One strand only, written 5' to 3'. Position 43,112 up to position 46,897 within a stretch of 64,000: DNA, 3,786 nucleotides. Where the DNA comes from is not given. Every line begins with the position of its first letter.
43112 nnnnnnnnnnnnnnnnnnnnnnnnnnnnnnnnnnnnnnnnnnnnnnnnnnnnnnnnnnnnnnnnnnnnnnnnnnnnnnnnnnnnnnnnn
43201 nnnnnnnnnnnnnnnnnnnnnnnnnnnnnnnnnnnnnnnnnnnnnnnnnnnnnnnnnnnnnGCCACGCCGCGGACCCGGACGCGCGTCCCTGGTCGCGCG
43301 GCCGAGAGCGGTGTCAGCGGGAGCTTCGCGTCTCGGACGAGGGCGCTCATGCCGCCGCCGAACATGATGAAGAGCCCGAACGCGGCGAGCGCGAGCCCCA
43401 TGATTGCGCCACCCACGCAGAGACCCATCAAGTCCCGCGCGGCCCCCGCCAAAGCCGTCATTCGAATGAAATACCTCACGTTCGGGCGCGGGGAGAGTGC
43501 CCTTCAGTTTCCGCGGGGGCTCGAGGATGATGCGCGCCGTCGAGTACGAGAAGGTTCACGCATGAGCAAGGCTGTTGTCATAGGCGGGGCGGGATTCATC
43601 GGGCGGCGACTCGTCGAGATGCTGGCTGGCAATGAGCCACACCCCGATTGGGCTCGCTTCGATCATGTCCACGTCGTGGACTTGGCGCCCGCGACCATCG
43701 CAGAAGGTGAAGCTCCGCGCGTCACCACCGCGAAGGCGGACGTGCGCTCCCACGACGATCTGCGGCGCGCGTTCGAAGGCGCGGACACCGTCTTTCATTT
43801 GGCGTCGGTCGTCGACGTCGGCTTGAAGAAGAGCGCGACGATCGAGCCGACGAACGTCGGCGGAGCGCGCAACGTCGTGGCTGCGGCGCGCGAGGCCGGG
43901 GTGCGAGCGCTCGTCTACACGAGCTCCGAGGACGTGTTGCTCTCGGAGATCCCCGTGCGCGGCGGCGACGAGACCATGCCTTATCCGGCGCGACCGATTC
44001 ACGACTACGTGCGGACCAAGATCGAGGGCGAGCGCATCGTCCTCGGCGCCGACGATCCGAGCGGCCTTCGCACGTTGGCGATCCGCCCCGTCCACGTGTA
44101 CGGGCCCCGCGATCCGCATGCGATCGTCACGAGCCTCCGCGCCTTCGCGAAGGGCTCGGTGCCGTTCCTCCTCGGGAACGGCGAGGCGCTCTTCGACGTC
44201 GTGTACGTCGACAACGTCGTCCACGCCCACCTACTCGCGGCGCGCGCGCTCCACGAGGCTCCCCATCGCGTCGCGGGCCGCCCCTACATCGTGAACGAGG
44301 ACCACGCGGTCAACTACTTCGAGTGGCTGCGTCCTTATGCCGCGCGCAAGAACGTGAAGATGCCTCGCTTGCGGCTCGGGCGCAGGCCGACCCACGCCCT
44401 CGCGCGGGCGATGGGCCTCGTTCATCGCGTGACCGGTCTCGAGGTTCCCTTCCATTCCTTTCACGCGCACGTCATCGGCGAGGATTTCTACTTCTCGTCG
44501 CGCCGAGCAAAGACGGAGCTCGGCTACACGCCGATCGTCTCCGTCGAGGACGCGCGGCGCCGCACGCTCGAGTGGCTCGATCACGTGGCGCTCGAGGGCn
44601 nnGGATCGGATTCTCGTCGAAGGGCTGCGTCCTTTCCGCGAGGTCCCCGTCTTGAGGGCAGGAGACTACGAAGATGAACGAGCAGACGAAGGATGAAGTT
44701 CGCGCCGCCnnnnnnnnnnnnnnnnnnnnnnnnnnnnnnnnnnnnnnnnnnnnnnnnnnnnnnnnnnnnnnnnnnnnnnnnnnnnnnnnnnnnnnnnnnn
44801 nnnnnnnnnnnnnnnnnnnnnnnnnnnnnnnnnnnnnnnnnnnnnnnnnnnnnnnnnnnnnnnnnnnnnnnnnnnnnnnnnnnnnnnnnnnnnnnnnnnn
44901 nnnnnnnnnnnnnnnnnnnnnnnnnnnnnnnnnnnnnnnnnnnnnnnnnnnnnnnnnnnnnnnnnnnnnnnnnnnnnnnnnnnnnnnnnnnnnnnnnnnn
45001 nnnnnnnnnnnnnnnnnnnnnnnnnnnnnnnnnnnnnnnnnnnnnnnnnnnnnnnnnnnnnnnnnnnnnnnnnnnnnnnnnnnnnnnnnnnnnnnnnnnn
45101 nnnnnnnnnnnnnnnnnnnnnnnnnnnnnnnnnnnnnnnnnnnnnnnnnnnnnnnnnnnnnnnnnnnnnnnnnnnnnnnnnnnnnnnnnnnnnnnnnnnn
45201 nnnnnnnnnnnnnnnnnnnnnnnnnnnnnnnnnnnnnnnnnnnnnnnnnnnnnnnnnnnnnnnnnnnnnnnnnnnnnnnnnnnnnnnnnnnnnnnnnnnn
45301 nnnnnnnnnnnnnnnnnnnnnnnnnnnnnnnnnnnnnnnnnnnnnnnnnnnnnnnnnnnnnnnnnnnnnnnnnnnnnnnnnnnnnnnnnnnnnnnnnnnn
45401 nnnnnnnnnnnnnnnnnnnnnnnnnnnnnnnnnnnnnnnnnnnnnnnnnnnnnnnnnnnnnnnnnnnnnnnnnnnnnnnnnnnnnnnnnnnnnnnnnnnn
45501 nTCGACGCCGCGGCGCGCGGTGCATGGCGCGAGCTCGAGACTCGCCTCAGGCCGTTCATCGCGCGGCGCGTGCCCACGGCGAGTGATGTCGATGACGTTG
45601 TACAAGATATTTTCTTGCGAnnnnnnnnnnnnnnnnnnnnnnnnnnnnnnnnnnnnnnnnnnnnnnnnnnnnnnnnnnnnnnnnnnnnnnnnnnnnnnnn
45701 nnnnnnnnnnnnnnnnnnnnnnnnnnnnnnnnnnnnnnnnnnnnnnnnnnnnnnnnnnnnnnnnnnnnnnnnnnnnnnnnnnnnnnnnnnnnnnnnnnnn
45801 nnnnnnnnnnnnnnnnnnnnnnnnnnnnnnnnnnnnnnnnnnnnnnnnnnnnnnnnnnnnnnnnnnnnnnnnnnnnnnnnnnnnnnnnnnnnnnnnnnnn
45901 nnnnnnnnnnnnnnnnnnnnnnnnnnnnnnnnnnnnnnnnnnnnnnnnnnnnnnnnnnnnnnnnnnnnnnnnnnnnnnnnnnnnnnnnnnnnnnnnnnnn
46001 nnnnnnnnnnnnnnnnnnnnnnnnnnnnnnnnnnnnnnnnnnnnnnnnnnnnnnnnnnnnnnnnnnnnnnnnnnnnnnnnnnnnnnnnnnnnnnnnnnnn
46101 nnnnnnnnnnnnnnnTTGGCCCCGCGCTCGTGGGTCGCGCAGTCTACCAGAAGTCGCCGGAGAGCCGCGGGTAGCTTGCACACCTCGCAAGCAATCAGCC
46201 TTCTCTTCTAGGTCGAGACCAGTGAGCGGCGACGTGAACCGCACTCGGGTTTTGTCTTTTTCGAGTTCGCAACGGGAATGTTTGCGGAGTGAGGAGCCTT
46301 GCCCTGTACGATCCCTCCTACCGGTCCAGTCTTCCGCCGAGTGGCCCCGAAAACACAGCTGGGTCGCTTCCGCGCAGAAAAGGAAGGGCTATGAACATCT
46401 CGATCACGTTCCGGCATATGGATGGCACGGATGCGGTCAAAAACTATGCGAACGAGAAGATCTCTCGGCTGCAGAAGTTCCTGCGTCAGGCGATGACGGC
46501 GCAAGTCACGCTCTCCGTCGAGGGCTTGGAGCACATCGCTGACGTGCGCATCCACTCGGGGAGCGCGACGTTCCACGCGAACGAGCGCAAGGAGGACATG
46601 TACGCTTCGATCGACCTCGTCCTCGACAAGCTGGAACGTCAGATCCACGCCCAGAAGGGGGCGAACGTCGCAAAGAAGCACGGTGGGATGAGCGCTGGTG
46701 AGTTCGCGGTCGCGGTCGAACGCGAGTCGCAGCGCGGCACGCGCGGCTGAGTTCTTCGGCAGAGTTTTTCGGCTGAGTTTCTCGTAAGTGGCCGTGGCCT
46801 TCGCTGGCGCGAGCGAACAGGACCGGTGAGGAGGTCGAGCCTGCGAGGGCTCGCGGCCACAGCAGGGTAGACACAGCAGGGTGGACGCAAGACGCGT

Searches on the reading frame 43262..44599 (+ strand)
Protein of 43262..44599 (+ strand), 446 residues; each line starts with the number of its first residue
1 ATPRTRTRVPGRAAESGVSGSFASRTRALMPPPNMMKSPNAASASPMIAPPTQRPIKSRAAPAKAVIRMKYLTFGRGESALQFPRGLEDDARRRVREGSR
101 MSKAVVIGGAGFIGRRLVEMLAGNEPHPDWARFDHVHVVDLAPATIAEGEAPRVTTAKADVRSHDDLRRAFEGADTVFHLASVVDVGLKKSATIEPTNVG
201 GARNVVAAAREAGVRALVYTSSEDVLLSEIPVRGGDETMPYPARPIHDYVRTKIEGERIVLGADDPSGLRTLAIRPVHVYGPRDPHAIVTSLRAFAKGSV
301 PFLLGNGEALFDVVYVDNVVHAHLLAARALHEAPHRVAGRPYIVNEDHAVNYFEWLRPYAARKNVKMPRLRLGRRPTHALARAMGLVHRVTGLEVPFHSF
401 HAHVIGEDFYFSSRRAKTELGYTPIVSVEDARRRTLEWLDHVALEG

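Call 52: search_protein_families(library=pfam, proteins=[window:43262-44599:+], max_evalue=0.0001)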
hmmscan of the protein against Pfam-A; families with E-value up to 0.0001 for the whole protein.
window:43262-44599:+ (446 aa): 8 families
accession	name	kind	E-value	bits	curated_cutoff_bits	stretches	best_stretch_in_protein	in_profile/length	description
PF01073.25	3Beta_HSD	-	7.3e-52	176.5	22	1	105-357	1-262/280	3-beta hydroxysteroid dehydrogenase/isomerase family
PF01370.27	Epimerase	-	2.7e-35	122.4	20.9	1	105-334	2-232/240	NAD dependent epimerase/dehydratase family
PF16363.11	GDP_Man_Dehyd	-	2.2e-13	50.8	27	1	106-336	2-246/332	GDP-mannose 4,6 dehydratase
PF13460.12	NAD_binding_10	-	2.9e-12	47.3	27.2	1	108-280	1-147/184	NAD(P)H-binding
PF07993.18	NAD_binding_4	-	2.2e-11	43.8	20.1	1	164-322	79-257/258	Male sterility protein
PF02719.21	Polysacc_synt_2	-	2.6e-08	33.8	20.2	1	105-223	2-129/293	Polysaccharide biosynthesis protein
PF04321.23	RmlD_sub_bind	-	7e-06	25.8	27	1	136-290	33-162/287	RmlD substrate binding domain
PF05368.20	NmrA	-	7.4e-06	26.2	27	1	102-222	3-107/298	NmrA-like family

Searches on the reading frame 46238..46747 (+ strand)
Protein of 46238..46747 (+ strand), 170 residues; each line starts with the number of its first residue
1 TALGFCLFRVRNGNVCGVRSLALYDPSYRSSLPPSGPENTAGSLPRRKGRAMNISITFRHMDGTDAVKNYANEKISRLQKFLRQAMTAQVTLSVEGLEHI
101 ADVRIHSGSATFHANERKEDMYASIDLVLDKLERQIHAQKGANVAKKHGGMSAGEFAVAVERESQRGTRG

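Call 52: search_protein_families(library=pfam, proteins=[window:46238-46747:+], max_evalue=0.0001)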
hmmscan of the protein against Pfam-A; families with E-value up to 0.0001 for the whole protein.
window:46238-46747:+ (170 aa): 1 family
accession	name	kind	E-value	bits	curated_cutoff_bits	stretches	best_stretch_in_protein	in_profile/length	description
PF02482.25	Ribosomal_S30AE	-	1.8e-23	83.5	23.7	1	54-140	1-84/88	Sigma 54 modulation protein / S30EA ribosomal protein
